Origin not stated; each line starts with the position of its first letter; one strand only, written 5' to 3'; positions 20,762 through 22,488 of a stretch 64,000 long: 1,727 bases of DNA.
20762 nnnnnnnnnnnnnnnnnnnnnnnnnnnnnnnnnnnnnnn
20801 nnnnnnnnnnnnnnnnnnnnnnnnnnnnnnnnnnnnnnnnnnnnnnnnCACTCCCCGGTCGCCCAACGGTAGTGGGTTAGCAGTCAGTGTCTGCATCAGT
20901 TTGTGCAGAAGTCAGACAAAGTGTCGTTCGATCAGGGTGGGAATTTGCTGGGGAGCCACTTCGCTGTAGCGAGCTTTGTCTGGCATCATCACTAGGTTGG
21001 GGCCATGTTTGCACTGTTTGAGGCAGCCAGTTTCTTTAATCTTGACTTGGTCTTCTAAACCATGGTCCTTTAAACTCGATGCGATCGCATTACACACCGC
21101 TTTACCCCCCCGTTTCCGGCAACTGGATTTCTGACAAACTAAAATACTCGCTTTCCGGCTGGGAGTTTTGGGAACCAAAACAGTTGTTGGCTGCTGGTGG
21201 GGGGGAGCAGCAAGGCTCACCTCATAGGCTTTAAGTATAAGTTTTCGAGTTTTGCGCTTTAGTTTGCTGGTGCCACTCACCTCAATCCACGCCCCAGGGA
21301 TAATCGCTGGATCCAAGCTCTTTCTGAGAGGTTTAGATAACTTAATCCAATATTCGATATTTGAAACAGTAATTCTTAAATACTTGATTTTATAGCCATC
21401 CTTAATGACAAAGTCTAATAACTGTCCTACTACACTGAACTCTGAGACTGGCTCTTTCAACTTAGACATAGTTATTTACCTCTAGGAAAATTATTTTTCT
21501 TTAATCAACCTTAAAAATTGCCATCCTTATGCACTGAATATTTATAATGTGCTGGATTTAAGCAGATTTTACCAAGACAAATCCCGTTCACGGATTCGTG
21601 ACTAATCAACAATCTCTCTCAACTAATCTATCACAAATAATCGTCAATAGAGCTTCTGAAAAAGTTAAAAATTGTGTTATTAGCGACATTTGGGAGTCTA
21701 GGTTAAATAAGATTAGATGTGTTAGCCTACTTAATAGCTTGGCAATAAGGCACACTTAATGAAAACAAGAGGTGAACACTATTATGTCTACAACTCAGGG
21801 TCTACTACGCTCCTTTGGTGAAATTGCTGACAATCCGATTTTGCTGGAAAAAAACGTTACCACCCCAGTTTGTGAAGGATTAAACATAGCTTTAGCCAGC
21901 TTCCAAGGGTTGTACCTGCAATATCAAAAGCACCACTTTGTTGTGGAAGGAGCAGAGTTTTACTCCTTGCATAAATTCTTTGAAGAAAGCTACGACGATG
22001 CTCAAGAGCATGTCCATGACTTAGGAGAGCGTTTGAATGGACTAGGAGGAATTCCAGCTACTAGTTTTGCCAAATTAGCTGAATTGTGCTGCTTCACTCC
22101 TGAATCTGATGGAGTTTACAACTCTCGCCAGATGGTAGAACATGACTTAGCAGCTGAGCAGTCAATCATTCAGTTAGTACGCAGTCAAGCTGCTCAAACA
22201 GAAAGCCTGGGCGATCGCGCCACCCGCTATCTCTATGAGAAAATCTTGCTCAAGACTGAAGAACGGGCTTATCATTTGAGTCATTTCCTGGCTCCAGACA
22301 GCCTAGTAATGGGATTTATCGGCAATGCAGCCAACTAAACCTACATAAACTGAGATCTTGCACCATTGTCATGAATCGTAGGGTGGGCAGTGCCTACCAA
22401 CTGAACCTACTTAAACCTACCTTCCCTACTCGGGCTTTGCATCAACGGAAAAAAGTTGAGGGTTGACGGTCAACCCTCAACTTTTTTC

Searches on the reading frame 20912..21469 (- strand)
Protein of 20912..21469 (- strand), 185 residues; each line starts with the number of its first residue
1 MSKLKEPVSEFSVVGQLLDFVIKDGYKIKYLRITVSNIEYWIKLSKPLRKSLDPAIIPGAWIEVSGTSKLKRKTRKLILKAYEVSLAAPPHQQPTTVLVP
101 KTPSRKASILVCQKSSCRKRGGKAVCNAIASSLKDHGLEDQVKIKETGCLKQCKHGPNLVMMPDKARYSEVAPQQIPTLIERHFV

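Call 36: search_protein_families(library=pfam, proteins=[window:20912-21469:-], max_evalue=0.001)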
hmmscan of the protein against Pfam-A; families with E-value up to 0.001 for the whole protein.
window:20912-21469:- (185 aa): 2 families
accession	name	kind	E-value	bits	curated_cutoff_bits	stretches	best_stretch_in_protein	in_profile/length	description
PF01257.25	2Fe-2S_thioredx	-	3e-07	30.8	24.8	1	102-182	61-143/145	Thioredoxin-like [2Fe-2S] ferredoxin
PF07845.16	DUF1636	-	0.00027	21.8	31.6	1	115-161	15-61/117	Protein of unknown function (DUF1636)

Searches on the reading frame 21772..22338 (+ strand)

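Call 36: search_protein_families(library=pfam, proteins=[window:21772-22338:+], max_evalue=0.001)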
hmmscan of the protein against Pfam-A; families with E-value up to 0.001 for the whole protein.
window:21772-22338:+ (188 aa): 1 family
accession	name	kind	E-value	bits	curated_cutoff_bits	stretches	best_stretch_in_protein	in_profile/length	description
PF00210.30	Ferritin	-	5.6e-27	94.8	24.5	1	35-174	2-137/142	Ferritin-like domain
